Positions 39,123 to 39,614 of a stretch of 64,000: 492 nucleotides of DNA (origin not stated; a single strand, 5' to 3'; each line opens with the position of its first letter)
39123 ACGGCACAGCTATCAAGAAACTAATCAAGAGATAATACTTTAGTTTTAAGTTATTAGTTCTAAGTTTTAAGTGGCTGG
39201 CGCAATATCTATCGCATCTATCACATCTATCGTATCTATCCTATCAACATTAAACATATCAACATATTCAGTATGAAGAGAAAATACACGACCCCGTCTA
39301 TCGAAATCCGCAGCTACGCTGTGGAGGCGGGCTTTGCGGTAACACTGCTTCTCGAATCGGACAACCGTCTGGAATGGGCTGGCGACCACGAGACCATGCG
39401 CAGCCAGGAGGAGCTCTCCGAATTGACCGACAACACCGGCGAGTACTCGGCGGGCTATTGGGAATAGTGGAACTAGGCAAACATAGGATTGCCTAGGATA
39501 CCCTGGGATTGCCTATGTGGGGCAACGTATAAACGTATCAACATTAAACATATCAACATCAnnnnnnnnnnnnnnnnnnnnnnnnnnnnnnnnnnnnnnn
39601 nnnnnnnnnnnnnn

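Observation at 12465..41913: Candidate giant-adhesin locus: regulator, repeat-laden leader, giant cargo, 64-aa ORF and a lipoprotein sharing the GLUG-like module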

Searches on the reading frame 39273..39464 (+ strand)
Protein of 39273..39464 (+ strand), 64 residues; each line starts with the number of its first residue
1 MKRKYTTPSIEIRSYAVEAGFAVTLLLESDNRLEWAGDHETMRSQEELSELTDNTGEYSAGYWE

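Call 7: search_protein_families(library=pfam, proteins=[window:39273-39464:+], max_evalue=0.01)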
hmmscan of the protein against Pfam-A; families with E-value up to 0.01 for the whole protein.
window:39273-39464:+ (64 aa): 0 families

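Call 10: search_protein_families(library=ncbifam, proteins=[window:39273-39464:+], max_evalue=0.01)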
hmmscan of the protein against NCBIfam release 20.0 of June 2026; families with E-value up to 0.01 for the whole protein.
window:39273-39464:+ (64 aa): 0 families

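Call 53: search_protein_representatives(protein=window:39273-39464:+)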
Query: 64 residues. Proteins with E-value up to 0.001 (for the whole library): 14; up to 1e-10: 2; up to 1e-30: 1. The best 14 are listed.
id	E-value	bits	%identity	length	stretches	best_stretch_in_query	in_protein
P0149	5.2e-35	133.5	98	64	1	1-64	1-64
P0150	6.6e-11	57.8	52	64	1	1-64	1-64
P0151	1.3e-08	50.6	43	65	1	2-64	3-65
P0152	3.2e-08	49.4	36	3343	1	5-43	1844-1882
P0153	5.3e-08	48.7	36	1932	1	5-43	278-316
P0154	2.0e-07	46.9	43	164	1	2-64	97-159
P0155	3.9e-07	46.0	47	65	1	1-64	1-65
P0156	2.9e-06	43.3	40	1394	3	15-40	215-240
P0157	4.9e-06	42.5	38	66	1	1-63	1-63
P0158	2.0e-05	40.6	42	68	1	1-64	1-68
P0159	1.0e-04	38.4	53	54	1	2-64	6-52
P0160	1.3e-04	38.1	38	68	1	2-64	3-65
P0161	2.3e-04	37.3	45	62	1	3-64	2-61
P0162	8.2e-04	35.5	39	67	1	2-63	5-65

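Call 102: search_protein_families(library=padloc, proteins=[window:39273-39464:+], max_evalue=0.01)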
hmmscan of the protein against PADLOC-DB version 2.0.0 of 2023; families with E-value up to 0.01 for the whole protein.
window:39273-39464:+ (64 aa): 0 families
